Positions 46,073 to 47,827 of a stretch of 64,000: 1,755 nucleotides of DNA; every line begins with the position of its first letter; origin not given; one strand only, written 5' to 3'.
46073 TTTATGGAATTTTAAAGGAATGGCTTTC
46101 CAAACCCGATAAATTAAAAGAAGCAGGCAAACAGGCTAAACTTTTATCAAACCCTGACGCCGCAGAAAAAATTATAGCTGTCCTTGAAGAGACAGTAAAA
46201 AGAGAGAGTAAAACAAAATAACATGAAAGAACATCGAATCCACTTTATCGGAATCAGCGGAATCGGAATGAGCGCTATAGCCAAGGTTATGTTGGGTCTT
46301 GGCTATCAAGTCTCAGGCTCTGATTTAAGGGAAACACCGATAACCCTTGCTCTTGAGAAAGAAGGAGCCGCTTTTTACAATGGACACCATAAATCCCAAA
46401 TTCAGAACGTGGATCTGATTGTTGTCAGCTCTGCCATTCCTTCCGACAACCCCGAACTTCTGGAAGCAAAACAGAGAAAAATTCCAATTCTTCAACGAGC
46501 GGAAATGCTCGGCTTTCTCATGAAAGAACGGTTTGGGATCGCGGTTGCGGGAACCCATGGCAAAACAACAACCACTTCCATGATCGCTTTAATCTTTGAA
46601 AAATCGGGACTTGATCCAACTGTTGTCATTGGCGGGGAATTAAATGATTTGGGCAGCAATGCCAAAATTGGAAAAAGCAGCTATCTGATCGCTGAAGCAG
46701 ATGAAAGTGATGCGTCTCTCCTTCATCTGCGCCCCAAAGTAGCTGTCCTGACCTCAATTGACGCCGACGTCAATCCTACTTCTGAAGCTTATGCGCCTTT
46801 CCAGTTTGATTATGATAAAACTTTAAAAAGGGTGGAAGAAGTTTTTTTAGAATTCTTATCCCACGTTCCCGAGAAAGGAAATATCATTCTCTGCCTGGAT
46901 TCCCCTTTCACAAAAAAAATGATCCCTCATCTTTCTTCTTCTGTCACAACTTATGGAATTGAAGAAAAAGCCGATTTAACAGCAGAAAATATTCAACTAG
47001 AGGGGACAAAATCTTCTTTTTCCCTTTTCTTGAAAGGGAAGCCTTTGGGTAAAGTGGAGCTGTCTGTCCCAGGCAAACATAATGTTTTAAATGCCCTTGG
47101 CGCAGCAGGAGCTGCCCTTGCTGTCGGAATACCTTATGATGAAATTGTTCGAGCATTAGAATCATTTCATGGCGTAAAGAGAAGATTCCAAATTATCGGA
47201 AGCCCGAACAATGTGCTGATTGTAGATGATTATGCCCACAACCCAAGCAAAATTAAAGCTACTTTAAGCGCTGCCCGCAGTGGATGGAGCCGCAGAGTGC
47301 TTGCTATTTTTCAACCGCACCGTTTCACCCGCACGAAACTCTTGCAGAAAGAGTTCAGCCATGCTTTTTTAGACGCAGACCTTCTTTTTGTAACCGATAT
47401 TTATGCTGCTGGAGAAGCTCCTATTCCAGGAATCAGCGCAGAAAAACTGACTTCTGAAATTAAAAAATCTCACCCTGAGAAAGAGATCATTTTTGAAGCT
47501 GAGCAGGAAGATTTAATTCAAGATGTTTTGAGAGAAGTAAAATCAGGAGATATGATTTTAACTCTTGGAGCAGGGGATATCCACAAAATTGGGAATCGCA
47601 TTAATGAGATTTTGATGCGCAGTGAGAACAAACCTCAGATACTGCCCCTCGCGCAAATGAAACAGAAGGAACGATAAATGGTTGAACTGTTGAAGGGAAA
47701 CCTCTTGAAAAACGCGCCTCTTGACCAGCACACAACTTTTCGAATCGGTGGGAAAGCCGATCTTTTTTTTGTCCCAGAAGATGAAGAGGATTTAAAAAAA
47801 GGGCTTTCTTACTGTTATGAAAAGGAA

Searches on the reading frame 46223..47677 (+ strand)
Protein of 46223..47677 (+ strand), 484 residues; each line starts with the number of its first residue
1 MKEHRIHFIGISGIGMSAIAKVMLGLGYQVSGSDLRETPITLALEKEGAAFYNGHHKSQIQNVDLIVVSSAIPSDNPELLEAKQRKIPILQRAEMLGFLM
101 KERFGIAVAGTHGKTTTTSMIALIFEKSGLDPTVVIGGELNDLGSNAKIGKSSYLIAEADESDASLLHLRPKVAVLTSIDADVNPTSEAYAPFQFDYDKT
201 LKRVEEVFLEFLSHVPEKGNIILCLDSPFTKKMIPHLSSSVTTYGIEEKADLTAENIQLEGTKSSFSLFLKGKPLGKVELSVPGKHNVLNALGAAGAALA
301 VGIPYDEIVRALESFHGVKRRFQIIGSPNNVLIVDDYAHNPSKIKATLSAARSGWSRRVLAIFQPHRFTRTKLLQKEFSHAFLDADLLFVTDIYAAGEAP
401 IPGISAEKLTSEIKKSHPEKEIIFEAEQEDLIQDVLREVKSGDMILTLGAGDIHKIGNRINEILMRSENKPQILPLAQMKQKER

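Call 83: search_protein_families(library=pfam, proteins=[window:46223-47677:+], max_evalue=0.0001)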
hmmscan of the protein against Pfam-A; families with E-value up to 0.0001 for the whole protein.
window:46223-47677:+ (484 aa): 3 families
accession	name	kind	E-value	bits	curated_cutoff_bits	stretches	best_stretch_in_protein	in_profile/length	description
PF01225.30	Mur_ligase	-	6.1e-28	97.5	21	1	5-102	1-93/95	Mur ligase family, catalytic domain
PF08245.18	Mur_ligase_M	-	3e-24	86.5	24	1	108-298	1-200/200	Mur ligase middle domain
PF02875.26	Mur_ligase_C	-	2.2e-22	80.7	28.4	1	320-451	1-127/127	Mur ligase, glutamate ligase domain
